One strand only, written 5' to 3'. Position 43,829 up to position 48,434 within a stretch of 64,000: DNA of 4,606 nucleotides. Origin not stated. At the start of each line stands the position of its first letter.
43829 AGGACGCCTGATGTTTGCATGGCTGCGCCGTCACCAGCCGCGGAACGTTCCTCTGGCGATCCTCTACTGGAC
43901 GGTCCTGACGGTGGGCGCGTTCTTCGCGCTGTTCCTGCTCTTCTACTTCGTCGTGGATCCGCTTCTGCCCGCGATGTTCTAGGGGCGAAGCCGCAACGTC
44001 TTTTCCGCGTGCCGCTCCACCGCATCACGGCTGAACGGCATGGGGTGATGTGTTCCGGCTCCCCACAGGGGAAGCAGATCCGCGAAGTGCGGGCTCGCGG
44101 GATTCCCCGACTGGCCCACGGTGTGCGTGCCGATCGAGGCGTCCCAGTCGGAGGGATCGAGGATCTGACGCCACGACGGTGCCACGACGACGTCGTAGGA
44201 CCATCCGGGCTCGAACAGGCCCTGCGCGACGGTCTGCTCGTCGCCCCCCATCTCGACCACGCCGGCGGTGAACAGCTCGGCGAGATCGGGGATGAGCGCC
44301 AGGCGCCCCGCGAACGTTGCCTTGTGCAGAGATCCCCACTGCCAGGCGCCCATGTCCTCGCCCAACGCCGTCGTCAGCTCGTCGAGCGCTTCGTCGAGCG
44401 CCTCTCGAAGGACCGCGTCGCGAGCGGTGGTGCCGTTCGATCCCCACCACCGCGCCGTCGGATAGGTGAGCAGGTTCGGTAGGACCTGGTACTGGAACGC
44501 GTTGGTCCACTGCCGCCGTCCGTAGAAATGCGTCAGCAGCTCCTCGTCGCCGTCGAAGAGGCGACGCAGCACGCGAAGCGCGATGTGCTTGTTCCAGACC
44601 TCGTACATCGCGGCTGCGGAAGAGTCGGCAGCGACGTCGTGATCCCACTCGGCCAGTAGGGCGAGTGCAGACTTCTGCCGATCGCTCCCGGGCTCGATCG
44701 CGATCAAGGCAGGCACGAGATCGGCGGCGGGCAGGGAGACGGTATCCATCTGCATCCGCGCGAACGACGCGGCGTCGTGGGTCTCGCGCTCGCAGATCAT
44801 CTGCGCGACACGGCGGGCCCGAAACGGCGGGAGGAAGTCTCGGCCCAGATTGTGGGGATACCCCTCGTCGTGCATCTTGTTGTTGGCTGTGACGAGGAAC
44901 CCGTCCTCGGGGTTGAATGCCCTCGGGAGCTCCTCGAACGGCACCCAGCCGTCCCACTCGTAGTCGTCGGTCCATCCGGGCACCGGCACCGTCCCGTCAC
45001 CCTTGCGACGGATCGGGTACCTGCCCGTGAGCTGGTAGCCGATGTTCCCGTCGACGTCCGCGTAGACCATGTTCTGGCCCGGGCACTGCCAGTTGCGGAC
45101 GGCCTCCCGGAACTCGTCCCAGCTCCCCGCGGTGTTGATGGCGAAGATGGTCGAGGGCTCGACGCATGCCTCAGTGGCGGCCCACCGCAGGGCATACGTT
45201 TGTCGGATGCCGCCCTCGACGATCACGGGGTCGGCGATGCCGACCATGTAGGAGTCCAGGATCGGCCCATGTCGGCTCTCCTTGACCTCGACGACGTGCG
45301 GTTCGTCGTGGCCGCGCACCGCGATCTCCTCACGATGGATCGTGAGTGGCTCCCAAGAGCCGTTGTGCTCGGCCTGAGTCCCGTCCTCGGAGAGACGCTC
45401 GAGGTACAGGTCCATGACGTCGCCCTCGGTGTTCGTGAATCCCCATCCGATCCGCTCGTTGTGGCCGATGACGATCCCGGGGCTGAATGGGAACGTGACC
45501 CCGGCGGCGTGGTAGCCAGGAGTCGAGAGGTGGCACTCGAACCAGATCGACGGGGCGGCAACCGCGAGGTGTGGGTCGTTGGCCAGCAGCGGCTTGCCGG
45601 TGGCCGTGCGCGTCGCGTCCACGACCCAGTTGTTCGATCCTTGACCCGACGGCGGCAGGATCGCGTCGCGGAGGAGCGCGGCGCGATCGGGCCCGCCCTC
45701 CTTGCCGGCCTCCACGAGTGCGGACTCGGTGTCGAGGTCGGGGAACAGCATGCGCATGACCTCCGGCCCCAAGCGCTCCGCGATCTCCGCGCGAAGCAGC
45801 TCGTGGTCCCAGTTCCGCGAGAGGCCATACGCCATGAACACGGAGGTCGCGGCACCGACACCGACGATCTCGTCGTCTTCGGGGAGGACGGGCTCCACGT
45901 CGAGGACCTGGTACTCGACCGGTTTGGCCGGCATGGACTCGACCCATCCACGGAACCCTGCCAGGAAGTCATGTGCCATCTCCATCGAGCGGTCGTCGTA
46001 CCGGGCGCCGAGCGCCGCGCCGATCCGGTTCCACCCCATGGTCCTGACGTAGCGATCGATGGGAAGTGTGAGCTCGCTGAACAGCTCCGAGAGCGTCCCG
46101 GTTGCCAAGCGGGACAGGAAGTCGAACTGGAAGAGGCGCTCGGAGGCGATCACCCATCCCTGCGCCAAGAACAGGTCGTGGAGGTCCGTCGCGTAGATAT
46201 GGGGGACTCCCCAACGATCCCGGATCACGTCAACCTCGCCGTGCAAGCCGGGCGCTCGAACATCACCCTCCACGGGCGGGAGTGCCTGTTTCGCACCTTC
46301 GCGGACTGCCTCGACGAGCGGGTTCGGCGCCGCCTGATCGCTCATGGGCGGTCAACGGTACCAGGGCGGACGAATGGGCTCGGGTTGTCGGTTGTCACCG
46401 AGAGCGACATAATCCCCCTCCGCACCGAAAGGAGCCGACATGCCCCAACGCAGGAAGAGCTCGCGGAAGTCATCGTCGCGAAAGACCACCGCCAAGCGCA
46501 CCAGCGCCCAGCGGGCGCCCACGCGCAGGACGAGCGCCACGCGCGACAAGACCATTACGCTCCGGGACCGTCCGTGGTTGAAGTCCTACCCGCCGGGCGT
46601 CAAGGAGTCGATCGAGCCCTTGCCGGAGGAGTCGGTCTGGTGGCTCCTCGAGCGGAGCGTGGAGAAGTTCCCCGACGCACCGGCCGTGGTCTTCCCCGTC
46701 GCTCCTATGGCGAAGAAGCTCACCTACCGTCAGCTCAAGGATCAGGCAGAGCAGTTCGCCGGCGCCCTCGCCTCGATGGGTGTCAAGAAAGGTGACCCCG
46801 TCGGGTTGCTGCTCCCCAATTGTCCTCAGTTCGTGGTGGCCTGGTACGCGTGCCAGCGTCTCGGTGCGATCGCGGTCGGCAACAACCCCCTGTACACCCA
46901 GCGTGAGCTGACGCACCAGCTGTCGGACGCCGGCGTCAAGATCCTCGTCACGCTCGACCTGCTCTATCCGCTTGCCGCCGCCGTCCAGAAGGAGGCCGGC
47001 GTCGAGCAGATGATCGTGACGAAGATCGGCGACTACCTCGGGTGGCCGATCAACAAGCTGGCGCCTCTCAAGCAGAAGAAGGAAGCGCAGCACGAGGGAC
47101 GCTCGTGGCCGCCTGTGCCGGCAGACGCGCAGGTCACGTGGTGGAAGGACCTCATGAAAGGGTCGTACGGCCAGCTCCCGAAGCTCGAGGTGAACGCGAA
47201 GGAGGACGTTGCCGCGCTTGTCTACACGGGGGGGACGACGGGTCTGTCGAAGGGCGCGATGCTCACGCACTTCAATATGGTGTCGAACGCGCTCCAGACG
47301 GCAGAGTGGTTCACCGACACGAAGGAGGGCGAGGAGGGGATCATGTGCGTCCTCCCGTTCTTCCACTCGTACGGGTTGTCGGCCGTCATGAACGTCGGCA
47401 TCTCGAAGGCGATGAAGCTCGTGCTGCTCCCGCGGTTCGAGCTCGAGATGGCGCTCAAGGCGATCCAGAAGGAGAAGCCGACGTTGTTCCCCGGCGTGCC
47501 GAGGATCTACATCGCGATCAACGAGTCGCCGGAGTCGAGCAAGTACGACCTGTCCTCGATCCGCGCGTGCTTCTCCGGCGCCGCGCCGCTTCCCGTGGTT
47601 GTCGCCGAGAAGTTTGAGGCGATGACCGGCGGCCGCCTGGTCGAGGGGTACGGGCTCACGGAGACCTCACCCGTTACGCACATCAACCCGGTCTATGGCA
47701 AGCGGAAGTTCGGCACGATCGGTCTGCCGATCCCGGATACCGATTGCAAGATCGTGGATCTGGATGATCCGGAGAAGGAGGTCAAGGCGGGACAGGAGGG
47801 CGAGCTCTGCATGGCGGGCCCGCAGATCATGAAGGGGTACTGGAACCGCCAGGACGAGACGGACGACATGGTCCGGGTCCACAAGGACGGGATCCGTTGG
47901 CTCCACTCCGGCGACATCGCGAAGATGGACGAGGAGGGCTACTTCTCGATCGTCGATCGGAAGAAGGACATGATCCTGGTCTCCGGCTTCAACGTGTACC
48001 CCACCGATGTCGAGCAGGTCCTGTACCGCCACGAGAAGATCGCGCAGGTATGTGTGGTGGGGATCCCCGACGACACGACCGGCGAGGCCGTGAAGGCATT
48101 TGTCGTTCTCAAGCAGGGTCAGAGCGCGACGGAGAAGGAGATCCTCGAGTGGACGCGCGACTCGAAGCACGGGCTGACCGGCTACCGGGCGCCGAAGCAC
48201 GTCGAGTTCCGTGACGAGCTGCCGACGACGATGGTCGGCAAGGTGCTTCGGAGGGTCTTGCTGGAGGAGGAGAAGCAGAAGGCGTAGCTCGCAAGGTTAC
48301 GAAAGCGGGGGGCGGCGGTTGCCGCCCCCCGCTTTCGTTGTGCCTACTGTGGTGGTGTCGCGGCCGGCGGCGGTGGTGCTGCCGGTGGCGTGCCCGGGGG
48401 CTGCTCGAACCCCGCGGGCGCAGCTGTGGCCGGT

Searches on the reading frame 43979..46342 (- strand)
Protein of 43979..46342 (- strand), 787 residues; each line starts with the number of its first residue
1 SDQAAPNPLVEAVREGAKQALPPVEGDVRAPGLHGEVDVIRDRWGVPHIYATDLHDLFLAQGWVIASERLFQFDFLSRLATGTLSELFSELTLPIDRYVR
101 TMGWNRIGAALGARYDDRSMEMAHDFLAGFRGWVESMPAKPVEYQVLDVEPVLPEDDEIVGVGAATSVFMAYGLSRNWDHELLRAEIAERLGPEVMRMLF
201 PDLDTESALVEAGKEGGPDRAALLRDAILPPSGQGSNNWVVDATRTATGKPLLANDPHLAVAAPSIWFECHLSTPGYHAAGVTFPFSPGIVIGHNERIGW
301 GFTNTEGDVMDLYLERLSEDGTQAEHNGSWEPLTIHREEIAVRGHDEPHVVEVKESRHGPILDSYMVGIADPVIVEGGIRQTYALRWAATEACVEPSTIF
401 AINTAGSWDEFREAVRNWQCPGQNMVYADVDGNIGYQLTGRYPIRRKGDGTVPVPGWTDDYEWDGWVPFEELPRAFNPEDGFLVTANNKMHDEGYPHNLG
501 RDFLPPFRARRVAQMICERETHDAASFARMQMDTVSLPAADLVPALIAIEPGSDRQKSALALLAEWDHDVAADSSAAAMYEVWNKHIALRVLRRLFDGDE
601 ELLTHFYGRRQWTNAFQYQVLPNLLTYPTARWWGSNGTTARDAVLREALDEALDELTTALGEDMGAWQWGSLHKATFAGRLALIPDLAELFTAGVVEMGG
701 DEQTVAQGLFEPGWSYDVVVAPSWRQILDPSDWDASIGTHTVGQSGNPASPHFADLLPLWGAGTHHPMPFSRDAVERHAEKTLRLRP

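Call 74: search_protein_families(library=pfam, proteins=[window:43979-46342:-], max_evalue=0.00001)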
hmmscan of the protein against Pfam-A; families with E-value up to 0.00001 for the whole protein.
window:43979-46342:- (787 aa): 1 family
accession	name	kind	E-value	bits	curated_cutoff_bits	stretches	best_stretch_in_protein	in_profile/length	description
PF01804.23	Penicil_amidase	-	2.5e-211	704.7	21.3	1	36-776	1-674/675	Penicillin amidase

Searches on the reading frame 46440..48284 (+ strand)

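Call 74: search_protein_families(library=pfam, proteins=[window:46440-48284:+], max_evalue=0.00001)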
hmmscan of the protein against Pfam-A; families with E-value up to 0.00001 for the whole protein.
window:46440-48284:+ (615 aa): 2 families
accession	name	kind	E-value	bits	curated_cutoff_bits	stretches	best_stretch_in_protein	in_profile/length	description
PF00501.34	AMP-binding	-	5.8e-101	338.5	29.9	1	70-468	1-384/384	AMP-binding enzyme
PF13193.12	AMP-binding_C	-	1.9e-20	74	24.5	1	524-601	2-76/76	AMP-binding enzyme C-terminal domain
